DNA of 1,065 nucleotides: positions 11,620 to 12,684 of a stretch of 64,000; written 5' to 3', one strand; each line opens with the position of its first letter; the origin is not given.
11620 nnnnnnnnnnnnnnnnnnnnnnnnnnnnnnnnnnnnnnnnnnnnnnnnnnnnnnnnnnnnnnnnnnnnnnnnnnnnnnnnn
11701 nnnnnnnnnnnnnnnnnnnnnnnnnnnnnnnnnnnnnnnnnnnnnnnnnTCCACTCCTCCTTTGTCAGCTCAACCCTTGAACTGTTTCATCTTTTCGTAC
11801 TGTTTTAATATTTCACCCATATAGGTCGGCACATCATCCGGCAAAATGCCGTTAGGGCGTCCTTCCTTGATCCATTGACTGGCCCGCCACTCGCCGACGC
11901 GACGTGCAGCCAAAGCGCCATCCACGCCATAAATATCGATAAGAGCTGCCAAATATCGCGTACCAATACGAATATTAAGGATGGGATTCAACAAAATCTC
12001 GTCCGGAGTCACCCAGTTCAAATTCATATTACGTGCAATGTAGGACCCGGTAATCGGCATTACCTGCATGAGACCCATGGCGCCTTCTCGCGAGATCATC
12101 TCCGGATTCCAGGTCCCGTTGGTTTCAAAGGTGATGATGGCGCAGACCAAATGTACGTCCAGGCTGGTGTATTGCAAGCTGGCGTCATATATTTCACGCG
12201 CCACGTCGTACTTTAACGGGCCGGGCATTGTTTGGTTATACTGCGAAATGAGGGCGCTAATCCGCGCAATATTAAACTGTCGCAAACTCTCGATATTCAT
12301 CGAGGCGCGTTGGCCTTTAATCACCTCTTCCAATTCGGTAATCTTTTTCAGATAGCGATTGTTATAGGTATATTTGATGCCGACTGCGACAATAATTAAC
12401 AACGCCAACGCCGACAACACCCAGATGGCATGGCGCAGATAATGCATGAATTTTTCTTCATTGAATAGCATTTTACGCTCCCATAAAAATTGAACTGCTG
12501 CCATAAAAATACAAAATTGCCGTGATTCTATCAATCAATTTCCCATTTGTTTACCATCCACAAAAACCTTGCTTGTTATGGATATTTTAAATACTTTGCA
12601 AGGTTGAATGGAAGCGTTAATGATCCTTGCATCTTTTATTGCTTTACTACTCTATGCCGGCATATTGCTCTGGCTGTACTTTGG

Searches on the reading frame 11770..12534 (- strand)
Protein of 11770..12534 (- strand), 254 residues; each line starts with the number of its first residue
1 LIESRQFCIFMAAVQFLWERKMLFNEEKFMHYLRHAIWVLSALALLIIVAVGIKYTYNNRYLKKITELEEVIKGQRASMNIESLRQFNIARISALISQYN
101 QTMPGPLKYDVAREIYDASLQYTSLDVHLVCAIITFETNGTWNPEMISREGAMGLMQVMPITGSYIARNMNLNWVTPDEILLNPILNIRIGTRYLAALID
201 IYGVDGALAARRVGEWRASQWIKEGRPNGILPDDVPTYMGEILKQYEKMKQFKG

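Call 12: search_protein_families(library=pfam, proteins=[window:11770-12534:-], max_evalue=0.01)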
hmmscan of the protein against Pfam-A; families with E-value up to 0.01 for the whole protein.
window:11770-12534:- (254 aa): 1 family
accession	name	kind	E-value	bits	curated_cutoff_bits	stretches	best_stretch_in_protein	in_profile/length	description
PF01464.25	SLT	-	2.3e-15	56.6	21.3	1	124-224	11-107/117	Transglycosylase SLT domain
